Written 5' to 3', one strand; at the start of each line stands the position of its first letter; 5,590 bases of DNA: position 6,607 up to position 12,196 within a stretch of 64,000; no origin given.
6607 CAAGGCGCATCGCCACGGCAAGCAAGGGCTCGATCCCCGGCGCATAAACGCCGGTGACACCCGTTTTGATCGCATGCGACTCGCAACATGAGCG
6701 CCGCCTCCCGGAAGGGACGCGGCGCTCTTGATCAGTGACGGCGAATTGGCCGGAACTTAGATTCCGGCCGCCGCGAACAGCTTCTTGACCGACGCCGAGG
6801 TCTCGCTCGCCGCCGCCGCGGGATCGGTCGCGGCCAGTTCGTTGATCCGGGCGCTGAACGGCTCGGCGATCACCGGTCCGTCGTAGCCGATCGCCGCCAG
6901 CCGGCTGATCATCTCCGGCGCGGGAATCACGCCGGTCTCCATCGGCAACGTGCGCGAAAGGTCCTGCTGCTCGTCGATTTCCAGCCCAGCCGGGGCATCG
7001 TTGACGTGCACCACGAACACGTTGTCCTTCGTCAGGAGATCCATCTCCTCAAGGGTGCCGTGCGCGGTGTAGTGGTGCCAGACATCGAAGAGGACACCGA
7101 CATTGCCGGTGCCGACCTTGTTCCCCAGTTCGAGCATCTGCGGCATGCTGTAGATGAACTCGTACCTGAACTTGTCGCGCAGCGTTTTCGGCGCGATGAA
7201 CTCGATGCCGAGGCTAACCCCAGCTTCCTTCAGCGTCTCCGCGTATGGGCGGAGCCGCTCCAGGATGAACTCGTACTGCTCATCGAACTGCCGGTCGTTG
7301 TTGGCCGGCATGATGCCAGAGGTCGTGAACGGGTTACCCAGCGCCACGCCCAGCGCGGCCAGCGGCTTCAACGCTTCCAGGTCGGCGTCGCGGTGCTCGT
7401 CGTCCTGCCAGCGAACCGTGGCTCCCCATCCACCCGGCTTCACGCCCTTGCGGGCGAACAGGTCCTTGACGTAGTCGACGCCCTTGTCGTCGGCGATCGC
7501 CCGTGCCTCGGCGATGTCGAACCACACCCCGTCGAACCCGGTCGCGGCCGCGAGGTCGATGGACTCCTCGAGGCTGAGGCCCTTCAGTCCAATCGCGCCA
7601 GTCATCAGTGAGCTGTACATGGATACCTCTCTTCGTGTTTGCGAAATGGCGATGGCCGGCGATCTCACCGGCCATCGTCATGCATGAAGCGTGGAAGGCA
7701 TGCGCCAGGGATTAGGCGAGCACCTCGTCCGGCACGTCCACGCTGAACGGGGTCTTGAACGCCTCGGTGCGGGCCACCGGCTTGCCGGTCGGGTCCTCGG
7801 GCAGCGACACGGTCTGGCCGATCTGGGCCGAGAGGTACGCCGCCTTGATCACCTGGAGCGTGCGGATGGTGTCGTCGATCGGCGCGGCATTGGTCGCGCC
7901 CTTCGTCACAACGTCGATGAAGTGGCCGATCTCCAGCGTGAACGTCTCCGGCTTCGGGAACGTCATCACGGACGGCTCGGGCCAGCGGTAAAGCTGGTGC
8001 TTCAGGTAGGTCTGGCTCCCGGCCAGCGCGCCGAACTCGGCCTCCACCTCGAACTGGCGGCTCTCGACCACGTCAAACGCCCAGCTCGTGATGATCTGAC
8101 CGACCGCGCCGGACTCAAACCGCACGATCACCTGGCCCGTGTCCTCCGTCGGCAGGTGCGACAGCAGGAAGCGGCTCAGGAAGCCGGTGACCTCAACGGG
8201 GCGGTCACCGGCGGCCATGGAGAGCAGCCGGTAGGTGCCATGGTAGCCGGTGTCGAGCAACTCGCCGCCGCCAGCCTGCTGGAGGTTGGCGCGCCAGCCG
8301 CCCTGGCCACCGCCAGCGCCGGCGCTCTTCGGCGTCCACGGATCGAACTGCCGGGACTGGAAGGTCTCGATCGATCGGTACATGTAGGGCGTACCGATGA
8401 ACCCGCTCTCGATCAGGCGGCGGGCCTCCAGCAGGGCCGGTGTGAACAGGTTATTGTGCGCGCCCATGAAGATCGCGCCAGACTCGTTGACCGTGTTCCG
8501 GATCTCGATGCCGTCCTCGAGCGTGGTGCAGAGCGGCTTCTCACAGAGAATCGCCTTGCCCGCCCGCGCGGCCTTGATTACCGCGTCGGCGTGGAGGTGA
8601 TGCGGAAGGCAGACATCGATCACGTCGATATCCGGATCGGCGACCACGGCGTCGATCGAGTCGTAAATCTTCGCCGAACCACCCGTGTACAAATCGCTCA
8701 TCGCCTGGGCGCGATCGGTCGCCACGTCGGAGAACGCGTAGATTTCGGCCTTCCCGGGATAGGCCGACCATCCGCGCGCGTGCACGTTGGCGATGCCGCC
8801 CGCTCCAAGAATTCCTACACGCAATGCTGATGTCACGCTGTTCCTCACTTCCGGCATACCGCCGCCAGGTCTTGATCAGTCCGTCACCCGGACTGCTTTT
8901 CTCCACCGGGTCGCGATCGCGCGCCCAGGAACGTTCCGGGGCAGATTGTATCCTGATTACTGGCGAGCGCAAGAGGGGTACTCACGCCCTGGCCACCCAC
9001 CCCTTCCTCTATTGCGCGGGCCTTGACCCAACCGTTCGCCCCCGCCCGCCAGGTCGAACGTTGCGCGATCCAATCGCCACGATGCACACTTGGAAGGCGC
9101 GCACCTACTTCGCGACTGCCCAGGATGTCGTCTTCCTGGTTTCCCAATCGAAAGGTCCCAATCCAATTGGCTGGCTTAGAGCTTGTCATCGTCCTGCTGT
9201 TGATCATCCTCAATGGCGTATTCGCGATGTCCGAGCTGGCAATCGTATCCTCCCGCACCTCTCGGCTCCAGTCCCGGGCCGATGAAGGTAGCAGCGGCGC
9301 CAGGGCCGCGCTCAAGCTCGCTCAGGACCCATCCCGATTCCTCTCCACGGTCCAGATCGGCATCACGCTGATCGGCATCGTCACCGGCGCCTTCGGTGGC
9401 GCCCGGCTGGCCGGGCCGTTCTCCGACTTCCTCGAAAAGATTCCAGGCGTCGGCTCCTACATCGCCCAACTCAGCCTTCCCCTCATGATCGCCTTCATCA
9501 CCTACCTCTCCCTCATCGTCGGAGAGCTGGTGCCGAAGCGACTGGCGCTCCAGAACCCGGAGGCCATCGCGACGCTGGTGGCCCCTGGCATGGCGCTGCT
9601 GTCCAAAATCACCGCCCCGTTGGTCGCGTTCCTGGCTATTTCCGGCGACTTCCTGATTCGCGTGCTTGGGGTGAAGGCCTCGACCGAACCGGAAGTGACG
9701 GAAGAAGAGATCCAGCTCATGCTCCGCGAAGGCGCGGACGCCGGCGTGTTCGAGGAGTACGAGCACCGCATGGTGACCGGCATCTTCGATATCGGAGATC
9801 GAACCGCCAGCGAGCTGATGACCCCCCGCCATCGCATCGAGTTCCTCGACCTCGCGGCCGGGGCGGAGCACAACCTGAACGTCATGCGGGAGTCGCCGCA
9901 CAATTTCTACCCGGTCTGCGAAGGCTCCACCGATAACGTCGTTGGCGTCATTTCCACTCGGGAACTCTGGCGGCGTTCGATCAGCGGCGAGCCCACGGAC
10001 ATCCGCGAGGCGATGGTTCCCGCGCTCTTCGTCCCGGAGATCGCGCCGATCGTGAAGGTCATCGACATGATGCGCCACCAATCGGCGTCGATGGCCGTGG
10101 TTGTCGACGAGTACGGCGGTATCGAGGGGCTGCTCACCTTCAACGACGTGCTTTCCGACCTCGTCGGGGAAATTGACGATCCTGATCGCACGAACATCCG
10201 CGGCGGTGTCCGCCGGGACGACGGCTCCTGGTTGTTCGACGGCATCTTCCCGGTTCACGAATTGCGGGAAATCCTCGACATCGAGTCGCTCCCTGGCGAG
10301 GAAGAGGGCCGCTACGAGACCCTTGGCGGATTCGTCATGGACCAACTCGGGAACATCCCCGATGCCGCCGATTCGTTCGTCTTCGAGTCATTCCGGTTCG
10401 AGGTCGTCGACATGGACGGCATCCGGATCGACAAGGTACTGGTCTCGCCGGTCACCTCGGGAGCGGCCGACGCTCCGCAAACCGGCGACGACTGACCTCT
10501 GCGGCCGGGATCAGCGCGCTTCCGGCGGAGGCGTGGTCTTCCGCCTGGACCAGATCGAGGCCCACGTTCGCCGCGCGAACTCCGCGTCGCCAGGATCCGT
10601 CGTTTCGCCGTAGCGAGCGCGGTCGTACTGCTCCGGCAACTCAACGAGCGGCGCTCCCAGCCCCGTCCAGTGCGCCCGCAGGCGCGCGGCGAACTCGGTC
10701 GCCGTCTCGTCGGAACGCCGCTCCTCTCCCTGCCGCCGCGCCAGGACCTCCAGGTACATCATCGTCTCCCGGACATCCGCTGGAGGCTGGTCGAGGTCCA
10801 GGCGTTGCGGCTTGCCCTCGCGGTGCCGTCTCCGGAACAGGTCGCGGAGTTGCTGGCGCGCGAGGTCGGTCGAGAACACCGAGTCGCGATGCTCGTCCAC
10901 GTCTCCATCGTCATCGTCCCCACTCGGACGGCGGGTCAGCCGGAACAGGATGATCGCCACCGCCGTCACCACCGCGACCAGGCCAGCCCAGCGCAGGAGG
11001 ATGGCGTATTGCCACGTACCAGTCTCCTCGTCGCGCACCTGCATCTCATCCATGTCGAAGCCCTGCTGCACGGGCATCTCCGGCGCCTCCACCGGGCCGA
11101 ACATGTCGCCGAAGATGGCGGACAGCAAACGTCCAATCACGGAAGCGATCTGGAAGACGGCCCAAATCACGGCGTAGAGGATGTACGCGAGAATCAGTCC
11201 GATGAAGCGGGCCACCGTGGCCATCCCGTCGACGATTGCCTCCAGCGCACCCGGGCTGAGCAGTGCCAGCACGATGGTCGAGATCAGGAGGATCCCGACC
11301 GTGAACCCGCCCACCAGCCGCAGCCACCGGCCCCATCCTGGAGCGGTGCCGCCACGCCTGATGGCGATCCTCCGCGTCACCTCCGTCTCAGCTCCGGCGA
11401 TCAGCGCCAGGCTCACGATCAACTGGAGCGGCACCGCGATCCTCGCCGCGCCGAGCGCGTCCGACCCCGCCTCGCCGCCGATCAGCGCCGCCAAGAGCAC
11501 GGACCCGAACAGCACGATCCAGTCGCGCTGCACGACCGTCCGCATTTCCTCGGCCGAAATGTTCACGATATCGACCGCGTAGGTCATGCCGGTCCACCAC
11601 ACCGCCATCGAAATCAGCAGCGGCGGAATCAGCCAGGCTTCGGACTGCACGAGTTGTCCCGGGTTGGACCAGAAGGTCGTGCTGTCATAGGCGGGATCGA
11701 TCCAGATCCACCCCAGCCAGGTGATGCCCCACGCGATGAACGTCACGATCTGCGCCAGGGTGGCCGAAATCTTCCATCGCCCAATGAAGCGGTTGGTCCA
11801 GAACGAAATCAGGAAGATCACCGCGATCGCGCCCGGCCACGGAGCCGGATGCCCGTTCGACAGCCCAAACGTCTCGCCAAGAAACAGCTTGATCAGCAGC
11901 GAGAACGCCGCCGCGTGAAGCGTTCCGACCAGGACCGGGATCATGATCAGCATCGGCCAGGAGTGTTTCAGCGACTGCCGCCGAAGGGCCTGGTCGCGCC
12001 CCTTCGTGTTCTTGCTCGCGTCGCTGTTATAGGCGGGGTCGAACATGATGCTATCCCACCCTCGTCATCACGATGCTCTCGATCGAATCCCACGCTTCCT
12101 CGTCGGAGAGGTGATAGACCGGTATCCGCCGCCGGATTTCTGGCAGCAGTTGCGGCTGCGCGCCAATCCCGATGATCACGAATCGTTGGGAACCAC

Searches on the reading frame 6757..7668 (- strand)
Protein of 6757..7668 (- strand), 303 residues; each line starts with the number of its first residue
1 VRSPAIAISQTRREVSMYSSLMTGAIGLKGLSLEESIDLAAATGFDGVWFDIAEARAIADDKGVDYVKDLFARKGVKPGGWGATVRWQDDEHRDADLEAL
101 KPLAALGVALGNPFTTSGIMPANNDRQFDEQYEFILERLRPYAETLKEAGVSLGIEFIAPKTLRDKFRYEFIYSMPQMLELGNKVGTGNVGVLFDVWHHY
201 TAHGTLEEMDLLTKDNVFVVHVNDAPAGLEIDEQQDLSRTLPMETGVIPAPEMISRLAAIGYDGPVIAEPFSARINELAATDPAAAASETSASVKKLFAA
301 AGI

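Call 69: search_protein_families(library=pfam, proteins=[window:6757-7668:-], max_evalue=0.00001)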
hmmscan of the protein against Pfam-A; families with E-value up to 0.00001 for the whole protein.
window:6757-7668:- (303 aa): 1 family
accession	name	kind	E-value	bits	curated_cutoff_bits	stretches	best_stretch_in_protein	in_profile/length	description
PF01261.30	AP_endonuc_2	-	2.5e-31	109.7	31.1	1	37-287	1-239/249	Xylose isomerase-like TIM barrel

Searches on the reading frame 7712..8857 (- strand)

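Call 69: search_protein_families(library=pfam, proteins=[window:7712-8857:-], max_evalue=0.00001)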
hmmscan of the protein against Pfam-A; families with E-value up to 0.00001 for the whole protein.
window:7712-8857:- (381 aa): 3 families
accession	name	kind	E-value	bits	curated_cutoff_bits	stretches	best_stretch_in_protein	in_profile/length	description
PF01408.29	GFO_IDH_MocA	-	8.5e-24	85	24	1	12-131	1-117/120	Oxidoreductase family, NAD-binding Rossmann fold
PF22725.1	GFO_IDH_MocA_C3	-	2.9e-17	63.2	27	1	143-277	2-122/124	GFO/IDH/MocA C-terminal domain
PF02894.22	GFO_IDH_MocA_C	-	1.3e-12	48.4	22.9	1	146-352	1-218/218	Oxidoreductase family, C-terminal alpha/beta domain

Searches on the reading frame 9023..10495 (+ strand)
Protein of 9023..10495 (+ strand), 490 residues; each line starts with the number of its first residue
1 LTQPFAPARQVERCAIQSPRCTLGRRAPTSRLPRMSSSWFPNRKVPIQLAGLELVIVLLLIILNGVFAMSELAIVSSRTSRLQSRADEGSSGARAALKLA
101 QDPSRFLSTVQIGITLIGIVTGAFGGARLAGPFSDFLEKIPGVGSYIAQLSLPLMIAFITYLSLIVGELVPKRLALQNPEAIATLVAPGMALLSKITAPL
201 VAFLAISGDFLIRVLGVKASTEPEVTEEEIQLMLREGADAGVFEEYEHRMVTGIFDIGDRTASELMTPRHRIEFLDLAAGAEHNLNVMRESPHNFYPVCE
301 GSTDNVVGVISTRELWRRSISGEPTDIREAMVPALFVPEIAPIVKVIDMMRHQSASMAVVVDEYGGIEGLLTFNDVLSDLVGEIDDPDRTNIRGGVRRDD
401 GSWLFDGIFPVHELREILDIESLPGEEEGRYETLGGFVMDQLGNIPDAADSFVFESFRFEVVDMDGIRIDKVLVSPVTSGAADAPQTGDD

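Call 69: search_protein_families(library=pfam, proteins=[window:9023-10495:+], max_evalue=0.00001)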
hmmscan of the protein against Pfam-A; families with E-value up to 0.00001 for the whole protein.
window:9023-10495:+ (490 aa): 3 families
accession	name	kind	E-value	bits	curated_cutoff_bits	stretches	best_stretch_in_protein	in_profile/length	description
PF01595.25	CNNM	-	6.3e-50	169.8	28.4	1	56-247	2-181/181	Cyclin M transmembrane N-terminal domain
PF03471.22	CorC_HlyC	-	1.2e-21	76.9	27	1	397-476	2-79/81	Transporter associated domain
PF00571.33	CBS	-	1.9e-08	34.9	24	0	329-380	3-55/57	CBS domain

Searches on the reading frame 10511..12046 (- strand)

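Call 69: search_protein_families(library=pfam, proteins=[window:10511-12046:-], max_evalue=0.00001)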
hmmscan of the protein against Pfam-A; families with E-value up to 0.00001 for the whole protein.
window:10511-12046:- (511 aa): 1 family
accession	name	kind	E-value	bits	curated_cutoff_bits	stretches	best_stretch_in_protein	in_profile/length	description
PF13559.11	DUF4129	-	1.4e-08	35.1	24.8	1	432-495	6-68/69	Domain of unknown function (DUF4129)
